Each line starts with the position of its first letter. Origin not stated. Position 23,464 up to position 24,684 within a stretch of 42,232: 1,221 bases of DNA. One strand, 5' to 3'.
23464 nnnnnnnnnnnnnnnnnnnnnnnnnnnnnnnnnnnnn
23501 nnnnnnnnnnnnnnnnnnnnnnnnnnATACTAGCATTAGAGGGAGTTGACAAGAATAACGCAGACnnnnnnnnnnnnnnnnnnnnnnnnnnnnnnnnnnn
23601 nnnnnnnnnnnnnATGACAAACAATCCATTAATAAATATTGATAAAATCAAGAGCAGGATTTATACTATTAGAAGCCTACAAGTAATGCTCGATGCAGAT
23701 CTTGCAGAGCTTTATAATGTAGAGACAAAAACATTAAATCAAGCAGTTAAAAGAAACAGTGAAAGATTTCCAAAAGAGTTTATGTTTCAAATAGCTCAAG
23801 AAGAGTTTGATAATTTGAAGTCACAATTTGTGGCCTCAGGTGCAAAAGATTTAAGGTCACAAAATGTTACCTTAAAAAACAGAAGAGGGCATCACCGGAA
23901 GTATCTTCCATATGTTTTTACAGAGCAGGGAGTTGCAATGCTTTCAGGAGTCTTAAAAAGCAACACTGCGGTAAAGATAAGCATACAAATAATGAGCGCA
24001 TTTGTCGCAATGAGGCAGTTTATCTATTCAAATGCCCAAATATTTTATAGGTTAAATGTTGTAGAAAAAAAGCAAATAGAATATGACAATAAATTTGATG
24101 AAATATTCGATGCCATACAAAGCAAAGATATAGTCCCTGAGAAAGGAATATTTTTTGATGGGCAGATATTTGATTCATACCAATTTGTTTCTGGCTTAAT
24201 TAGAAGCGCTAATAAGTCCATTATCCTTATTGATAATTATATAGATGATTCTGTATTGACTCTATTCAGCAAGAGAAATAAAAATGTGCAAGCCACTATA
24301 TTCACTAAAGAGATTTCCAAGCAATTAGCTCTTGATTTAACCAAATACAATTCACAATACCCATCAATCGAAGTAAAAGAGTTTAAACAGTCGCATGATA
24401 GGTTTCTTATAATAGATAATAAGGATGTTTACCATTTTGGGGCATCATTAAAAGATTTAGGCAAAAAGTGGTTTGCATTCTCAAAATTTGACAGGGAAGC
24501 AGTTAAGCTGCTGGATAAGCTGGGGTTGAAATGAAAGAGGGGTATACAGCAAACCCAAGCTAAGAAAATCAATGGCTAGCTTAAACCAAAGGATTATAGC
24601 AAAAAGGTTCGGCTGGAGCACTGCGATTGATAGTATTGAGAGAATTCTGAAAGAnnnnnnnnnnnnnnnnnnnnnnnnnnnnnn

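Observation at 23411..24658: An ORF6N-domain gene is inserted at the glycosyltransferase 3' end and brings or duplicates ~115 bp of the target coding end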

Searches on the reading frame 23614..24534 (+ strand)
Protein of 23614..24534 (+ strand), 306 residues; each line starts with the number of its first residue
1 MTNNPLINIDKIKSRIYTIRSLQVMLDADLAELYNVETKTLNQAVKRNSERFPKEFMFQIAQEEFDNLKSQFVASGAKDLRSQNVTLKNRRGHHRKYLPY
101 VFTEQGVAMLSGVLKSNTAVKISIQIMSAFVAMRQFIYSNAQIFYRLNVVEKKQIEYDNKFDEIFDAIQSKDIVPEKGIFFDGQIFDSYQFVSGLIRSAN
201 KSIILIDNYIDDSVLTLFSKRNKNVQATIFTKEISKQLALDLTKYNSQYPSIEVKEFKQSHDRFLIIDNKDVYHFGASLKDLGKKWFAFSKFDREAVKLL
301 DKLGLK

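Call 5: search_protein_families(library=pfam, proteins=[window:23614-24534:+], max_evalue=0.1)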
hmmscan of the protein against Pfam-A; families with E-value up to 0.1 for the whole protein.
window:23614-24534:+ (306 aa): 3 families
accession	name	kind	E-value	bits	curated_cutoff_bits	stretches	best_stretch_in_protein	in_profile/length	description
PF10543.14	ORF6N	-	4.7e-34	117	27.8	1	15-113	2-86/86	ORF6N domain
PF09669.15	Phage_pRha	-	0.0026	18.7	29.9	1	71-135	41-91/91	Phage regulatory protein Rha (Phage_pRha)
PF01706.21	FliG_C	-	0.013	16.2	23.3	0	10-79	12-82/108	FliG C-terminal domain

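Call 9: search_protein_families(library=ncbifam, proteins=[window:23614-24534:+], max_evalue=1)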
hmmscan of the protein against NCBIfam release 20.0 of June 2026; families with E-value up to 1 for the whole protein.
window:23614-24534:+ (306 aa): 4 families
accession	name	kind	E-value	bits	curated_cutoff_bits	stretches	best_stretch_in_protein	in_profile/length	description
NF040700.1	VPA1262_N_dom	domain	4.9e-06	25.5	80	1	186-286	324-453/478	VPA1262 family N-terminal domain-containing protein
NF033389.1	scrub_typh_TSA22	equivalog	0.014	15.4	100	1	41-135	12-108/202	major outer membrane protein TSA22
TIGR02681.1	phage_pRha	subfamily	0.2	11.8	45.95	0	95-137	62-104/108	phage regulatory protein, Rha family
TIGR01130.1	ER_PDI_fam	subfamily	0.79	9.2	344.25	1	198-285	198-288/476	protein disulfide-isomerase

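Call 10: search_protein_families(library=phrogs, proteins=[window:23614-24534:+], max_evalue=1)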
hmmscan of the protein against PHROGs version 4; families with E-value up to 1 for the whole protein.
window:23614-24534:+ (306 aa): 10 families
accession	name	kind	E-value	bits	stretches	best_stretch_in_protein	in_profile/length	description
phrog_4792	-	transcription regulation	1.6e-27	97.9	1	7-137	8-126/268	anti-repressor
phrog_1760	-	transcription regulation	1.2e-06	29.3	1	16-123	12-108/232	anti-repressor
phrog_1726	-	transcription regulation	8.6e-06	26.7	1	11-135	5-120/264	anti-repressor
phrog_2379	-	transcription regulation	2.7e-05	25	1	22-117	18-102/187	anti-repressor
phrog_8244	-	unknown function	0.0068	16.6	1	23-122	19-108/383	-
phrog_13125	-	unknown function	0.035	15.2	0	265-291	36-60/70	-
phrog_26222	-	unknown function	0.039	15.4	1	115-174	12-71/92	-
phrog_35920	-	unknown function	0.077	14.4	0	161-218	26-83/90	-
phrog_24141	-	unknown function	0.18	12.9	0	146-172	10-33/60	-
phrog_15520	-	unknown function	0.32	12.2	0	128-174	45-90/123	-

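Call 11: search_protein_families(library=padloc, proteins=[window:23614-24534:+], max_evalue=1)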
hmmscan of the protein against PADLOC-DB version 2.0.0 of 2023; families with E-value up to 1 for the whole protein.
window:23614-24534:+ (306 aa): 5 families
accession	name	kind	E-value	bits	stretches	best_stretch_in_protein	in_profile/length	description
PDLC04869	PDC-S05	-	6.2e-123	407.9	1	6-303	11-300/306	-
PDLC04879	PDC-S05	-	4.3e-58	195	1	133-302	112-283/285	-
PDLC04856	PDC-S05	-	7.1e-54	180.2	1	1-171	1-161/177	-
PDLC04849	PDC-S05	-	5.9e-34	115.4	1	6-172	4-154/183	-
PDLC03922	MkoB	-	0.014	12.7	1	191-272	480-558/610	-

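Call 12: search_solved_structures(query=window:23614-24534:+, max_evalue=10, show_alignments=2)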
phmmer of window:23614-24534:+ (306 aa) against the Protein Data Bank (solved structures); distinct sequences matched with E-value up to 10: 0.

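Call 14: find_homologous_proteins(query=window:23614-24534:+)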
Query window:23614-24534:+ (306 aa): 8000 proteins with E <= 0.001 among 8000 candidates; the best 120 are listed.
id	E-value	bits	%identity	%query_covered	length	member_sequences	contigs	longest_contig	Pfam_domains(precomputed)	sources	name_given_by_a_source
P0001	1.9e-192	656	100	100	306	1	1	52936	PF10543.15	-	-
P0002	2.9e-153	527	80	100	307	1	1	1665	PF10543.15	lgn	-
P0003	2.0e-149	515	78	100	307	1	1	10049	PF10543.15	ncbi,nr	ncbi:ORF6N domain-containing protein [Candidatus Woesearchaeota archaeon]|nr:ORF6N domain-containing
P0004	2.5e-147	508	79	100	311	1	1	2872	PF10543.15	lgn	-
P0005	1.4e-146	505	76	99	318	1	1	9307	PF10543.15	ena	-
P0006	2.6e-146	505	77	98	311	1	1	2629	PF10543.15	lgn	-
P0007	1.2e-144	499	78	98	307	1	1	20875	PF10543.15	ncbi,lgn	-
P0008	1.5e-144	499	76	99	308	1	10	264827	PF10543.15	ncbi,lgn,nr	ncbi:ORF6N domain-containing protein [Candidatus Woesearchaeota archaeon]|nr:ORF6N domain-containing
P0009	1.7e-144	499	76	100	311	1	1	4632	PF10543.15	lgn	-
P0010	6.8e-143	493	76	100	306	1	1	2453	PF10543.15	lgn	-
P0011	1.9e-142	492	75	98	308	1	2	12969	PF10543.15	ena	-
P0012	4.7e-142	491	76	99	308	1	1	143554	PF10543.15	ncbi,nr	ncbi:ORF6N domain-containing protein [Candidatus Woesearchaeota archaeon]|nr:ORF6N domain-containing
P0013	1.8e-141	489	75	98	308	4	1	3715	PF10543.15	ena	-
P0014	2.1e-141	489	77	99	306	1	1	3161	PF10543.15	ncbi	-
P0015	3.3e-141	488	78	100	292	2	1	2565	PF10543.15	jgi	-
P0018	7.3e-140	483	77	100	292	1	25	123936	PF10543.15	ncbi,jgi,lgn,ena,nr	ncbi:ORF6N domain-containing protein [Candidatus Woesearchaeota archaeon]|nr:ORF6N domain-containing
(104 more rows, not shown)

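Call 15: find_encoding_contigs(protein=P0018, flank=5000, max_places=10)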
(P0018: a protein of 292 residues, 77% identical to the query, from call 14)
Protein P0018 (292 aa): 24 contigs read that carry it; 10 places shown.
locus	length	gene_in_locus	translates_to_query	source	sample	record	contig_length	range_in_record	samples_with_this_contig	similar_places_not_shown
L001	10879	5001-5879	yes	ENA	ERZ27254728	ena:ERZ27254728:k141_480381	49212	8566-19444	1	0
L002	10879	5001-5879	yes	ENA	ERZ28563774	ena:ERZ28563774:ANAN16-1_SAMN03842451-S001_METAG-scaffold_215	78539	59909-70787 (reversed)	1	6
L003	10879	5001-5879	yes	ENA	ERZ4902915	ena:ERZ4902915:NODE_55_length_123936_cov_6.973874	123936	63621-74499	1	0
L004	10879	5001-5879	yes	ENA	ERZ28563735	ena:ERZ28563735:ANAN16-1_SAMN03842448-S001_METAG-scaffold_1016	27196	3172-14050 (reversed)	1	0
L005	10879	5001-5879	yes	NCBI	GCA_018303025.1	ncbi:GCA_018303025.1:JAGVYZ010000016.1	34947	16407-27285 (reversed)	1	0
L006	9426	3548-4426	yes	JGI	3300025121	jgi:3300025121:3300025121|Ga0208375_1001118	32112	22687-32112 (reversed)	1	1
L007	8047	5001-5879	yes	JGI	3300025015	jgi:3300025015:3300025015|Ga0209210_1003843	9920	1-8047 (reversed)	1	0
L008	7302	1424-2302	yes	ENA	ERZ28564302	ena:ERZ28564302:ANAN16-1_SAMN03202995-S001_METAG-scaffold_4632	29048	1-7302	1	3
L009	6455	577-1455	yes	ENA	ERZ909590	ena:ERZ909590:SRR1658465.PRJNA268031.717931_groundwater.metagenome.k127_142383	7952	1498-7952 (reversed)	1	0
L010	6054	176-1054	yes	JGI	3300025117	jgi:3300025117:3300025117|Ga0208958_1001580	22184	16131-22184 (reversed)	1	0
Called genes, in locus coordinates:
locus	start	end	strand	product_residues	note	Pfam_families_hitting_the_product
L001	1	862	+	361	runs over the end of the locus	PF04406:TP6A_N, PF20768:Topo_VI_alpha, PF21180:TOP6A-Spo11_Toprim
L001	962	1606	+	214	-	PF04967:HTH_10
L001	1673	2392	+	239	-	-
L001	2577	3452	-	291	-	PF00494:SQS_PSY (faint)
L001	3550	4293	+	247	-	PF01135:PCMT, PF01209:Ubie_methyltran, PF06325:PrmA, PF13489:Methyltransf_23, PF13847:Methyltransf_31, PF08241:Methyltransf_11, PF08242:Methyltransf_12, PF13649:Methyltransf_25, +2 more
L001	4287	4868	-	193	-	PF00210:Ferritin, PF02915:Rubrerythrin, PF23458:DUF7130 (weak), PF21349:RUBY_RBDX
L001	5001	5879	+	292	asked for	PF10543:ORF6N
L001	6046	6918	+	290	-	PF00483:NTP_transferase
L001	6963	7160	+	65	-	-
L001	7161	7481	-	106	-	PF01588:tRNA_bind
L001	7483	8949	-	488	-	PF00133:tRNA-synt_1, PF01406:tRNA-synt_1e, PF09334:tRNA-synt_1g, PF00133:tRNA-synt_1, PF01406:tRNA-synt_1e (weak), PF08264:Anticodon_1 (weak)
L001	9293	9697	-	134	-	-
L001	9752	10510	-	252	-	PF00398:RrnaAD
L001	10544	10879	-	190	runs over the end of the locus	PF14378:PAP2_3, PF01569:PAP2 (weak)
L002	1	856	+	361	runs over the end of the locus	PF04406:TP6A_N, PF20768:Topo_VI_alpha, PF21180:TOP6A-Spo11_Toprim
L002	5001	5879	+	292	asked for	PF10543:ORF6N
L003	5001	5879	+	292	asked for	PF10543:ORF6N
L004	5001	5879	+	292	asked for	PF10543:ORF6N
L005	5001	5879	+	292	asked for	PF10543:ORF6N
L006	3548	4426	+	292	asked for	PF10543:ORF6N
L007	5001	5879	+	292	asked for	PF10543:ORF6N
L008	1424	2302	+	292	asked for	PF10543:ORF6N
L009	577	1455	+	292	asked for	PF10543:ORF6N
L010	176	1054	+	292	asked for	PF10543:ORF6N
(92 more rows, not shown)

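Call 16: find_encoding_contigs(protein=P0008, flank=5000, max_places=10)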
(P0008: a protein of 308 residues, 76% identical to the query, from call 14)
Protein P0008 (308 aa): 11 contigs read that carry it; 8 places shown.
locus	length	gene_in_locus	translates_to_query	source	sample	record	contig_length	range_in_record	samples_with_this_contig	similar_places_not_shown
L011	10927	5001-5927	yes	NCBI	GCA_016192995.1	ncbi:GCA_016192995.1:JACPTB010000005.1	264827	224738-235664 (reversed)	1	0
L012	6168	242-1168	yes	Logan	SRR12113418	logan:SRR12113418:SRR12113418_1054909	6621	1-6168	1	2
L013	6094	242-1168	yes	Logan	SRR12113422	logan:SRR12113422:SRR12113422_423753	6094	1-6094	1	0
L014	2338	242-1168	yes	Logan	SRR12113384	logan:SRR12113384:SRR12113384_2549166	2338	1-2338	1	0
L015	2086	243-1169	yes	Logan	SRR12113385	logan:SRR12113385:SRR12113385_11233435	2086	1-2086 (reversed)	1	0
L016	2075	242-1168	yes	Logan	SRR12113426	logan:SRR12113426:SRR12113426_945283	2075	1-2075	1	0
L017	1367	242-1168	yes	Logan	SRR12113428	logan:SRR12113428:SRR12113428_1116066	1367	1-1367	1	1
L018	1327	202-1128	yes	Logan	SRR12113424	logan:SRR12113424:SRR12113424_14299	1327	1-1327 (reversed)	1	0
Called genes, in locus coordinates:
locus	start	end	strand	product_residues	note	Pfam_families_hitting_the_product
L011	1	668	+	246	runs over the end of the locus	PF24334:DUF7502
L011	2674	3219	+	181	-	PF17863:AAA_lid_2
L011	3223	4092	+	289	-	PF01882:DUF58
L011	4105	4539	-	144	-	-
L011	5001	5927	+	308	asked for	PF10543:ORF6N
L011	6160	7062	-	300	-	-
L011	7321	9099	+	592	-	PF00009:GTP_EFTU, PF01926:MMR_HSR1 (weak), PF03144:GTP_EFTU_D2 (weak), PF11987:IF-2, PF14578:GTP_EFTU_D4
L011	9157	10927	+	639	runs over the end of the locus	PF00456:Transketolase_N, PF02780:Transketolase_C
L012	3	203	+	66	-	?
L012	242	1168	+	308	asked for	PF10543:ORF6N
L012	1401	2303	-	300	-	-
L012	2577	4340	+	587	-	PF00009:GTP_EFTU, PF01926:MMR_HSR1 (weak), PF03144:GTP_EFTU_D2 (weak), PF11987:IF-2, PF14578:GTP_EFTU_D4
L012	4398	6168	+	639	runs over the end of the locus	PF00456:Transketolase_N, PF02780:Transketolase_C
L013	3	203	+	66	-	?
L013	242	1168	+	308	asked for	PF10543:ORF6N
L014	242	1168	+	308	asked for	PF10543:ORF6N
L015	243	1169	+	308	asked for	PF10543:ORF6N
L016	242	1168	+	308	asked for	PF10543:ORF6N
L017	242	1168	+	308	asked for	PF10543:ORF6N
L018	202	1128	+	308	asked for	PF10543:ORF6N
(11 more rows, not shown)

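Call 27: find_related_loci(query=window:23614-24534:+, collection=metagenome_contigs, flank=4000)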
Query window:23614-24534:+ (306 aa) in metagenome_contigs; peptide patterns used: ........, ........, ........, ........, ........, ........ (x = any residue, [..] = any of these).
600 stretches matched a pattern (row limit reached: there are more); 566 encode a relative of the query (tblastn E <= 1e-3); the best 80 are kept; 80 distinct loci.
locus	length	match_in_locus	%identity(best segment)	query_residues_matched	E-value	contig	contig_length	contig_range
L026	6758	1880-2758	72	1-305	4e-144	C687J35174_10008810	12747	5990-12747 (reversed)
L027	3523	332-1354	66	1-305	7e-149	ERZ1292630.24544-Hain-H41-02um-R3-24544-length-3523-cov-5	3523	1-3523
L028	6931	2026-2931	73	4-306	4e-144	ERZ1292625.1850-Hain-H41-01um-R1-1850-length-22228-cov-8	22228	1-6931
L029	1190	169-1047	72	1-306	4e-155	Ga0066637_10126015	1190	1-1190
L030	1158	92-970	71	1-306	3e-155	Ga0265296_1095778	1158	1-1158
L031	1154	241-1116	72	1-304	3e-154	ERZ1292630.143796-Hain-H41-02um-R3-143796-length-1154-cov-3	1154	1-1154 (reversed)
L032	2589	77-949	69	1-303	1e-147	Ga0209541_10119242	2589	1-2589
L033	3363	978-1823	72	1-296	2e-142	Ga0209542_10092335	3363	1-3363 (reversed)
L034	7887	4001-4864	69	7-306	1e-137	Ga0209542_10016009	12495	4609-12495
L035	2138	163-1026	70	1-303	1e-146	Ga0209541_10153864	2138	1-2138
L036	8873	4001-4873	68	1-303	5e-137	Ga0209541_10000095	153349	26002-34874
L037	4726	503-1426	66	1-306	2e-137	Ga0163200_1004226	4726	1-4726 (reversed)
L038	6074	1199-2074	72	1-296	3e-135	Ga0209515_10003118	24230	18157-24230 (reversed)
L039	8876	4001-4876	72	1-296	3e-135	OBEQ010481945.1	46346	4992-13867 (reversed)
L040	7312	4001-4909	67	3-304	4e-132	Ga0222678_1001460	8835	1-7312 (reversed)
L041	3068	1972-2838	70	1-306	2e-137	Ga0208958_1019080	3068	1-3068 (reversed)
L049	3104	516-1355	67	12-306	3e-135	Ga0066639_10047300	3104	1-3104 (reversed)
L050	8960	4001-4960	64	1-304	9e-130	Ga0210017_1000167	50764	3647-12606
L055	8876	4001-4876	66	10-303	2e-127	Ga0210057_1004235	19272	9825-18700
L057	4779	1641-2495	66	6-303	1e-128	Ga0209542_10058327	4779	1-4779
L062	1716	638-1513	63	1-303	2e-135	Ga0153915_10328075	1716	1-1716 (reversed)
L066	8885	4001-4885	65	4-293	7e-124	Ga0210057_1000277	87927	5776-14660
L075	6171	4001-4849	66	1-296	1e-121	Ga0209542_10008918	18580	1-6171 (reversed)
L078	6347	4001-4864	61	1-303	6e-121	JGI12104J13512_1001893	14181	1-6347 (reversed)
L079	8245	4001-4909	63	17-306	1e-120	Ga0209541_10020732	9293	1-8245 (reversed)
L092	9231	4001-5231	63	10-303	2e-117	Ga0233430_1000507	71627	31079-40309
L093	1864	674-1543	61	4-303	1e-125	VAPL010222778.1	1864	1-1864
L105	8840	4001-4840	62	12-291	1e-116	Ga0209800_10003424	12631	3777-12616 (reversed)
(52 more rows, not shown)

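Call 31: search_protein_families(library=pfam, proteins=[L055:2173-3099:+, L055:3096-3974:+, L055:3971-4882:+, L055:4879-6417:+, L105:1583-3142:+, L105:3436-3870:+, L075:3456-4004:+, L075:4873-5445:+, L050:2389-4008:+, L057:2498-2965:+], max_evalue=0.001)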
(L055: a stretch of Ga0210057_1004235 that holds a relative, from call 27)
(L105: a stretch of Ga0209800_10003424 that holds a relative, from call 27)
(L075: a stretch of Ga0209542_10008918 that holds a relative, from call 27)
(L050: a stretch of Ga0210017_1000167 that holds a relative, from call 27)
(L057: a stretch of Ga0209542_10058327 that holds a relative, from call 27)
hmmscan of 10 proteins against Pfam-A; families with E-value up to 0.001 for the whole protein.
L055:2173-3099:+ (308 aa): 1 family
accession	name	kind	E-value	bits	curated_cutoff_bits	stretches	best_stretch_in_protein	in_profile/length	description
PF10543.14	ORF6N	-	1.5e-33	115.4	27.8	1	15-113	2-86/86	ORF6N domain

L055:3096-3974:+ (292 aa): 2 families
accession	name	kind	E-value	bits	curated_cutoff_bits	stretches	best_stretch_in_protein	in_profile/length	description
PF10543.14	ORF6N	-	8.2e-34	116.2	27.8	1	16-101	2-86/86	ORF6N domain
PF09669.15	Phage_pRha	-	0.00067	20.6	29.9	0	65-123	34-91/91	Phage regulatory protein Rha (Phage_pRha)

L055:3971-4882:+ (303 aa): 2 families
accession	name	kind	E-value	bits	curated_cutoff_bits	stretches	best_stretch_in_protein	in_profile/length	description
PF10543.14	ORF6N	-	1.3e-31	109.1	27.8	1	16-111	2-85/86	ORF6N domain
PF11267.13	DUF3067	-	0.00013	22.8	25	1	116-177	21-81/98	Domain of unknown function (DUF3067)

L055:4879-6417:+ (512 aa): 1 family
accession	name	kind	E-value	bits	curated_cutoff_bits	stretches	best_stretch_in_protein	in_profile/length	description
PF00932.25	LTD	-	7.3e-05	23.5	34.3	1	26-126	6-74/109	Lamin Tail Domain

L105:1583-3142:+ (519 aa): 2 families
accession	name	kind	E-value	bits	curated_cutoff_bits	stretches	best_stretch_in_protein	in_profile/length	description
PF00171.27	Aldedh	-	5.8e-142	473.9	23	1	65-516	6-460/461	Aldehyde dehydrogenase family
PF05893.19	LuxC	-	3.1e-05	23.5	21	1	183-463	81-359/401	Acyl-CoA reductase (LuxC)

L105:3436-3870:+ (144 aa): 0 families

L075:3456-4004:+ (182 aa): 3 families
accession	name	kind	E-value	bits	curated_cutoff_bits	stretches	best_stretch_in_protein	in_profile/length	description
PF06821.19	Ser_hydrolase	-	7.2e-29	101.3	22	1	5-176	2-169/172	Serine hydrolase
PF00561.26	Abhydrolase_1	-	4.6e-06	26.9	25.8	1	4-96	3-102/245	alpha/beta hydrolase fold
PF05728.18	UPF0227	-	0.00048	20.5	21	0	7-73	5-71/187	Uncharacterised protein family (UPF0227)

L075:4873-5445:+ (190 aa): 6 families
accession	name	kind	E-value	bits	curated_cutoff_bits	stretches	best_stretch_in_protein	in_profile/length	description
PF06821.19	Ser_hydrolase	-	6.3e-20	72.2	22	1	5-187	2-169/172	Serine hydrolase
PF10230.15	LIDHydrolase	-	1.5e-09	38.4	27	1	48-98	67-120/262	Lipid-droplet associated hydrolase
PF00561.26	Abhydrolase_1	-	1.4e-06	28.6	25.8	1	5-100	4-103/245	alpha/beta hydrolase fold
PF12146.15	Hydrolase_4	-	6.4e-06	26.1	27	1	60-161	74-170/239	Serine aminopeptidase, S33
PF08538.16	DUF1749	-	9.4e-06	25.4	24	1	42-96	83-142/299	Protein of unknown function (DUF1749)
PF10340.15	Say1_Mug180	-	1.4e-05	24.6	21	1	59-107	192-242/374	Steryl acetyl hydrolase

L050:2389-4008:+ (539 aa): 4 families
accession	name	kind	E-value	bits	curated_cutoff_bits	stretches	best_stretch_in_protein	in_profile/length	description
PF02384.22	N6_Mtase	-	1.3e-105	353.6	20.4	1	170-498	2-309/311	N-6 DNA Methylase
PF12161.14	HsdM_N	-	1.8e-21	77.6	24.5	1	18-157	2-134/135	HsdM N-terminal domain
PF07669.17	Eco57I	-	5.2e-05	23.8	25.3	1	284-400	54-171/171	Eco57I restriction-modification methylase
PF01170.24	UPF0020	-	9.3e-05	22.6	22.3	1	214-316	29-133/197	RMKL-like, methyltransferase domain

L057:2498-2965:+ (155 aa): 0 families

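Call 47: predict_structure(alignment_id=A4)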
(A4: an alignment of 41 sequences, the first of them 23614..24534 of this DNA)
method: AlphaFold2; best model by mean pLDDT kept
length: 306 residues; sequences in the alignment: 41
mean_pLDDT: 74.2   pTM: 0.42
mean pLDDT of the five models: 74.2, 71.3, 71.3, 68.0, 65.8
residues with pLDDT >= 90: 46; 70-90: 156; 50-70: 62; < 50: 42
segments of 3 or more residues with pLDDT < 50: 1-4, 73-95, 151-157, 182-184, 304-306
pLDDT, mean of each block of 10 residues (from residue 1): 56 84 88 85 84 85 77 46 37 59 89 80 84 73 54 49 54 63 61 89 90 89 91 90 91 84 84 85 75 65 49
secondary structure, 60 per line:
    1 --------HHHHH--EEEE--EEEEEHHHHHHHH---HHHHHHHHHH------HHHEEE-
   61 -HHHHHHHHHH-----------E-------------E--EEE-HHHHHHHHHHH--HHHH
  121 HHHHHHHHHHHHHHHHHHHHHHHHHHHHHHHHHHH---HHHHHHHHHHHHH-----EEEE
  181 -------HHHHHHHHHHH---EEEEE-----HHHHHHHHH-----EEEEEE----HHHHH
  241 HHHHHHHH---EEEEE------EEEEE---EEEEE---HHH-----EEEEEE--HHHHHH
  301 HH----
elements in order: H9-13 E16-19 E22-26 H27-34 H38-47 E57-59 H62-71 E100-102 H104-114 H117-155 H159-171 E177-180 H188-198 E202-206 H212-220 E226-231 H236-248 E252-256 E263-267 E271-275 E287-292 H295-302
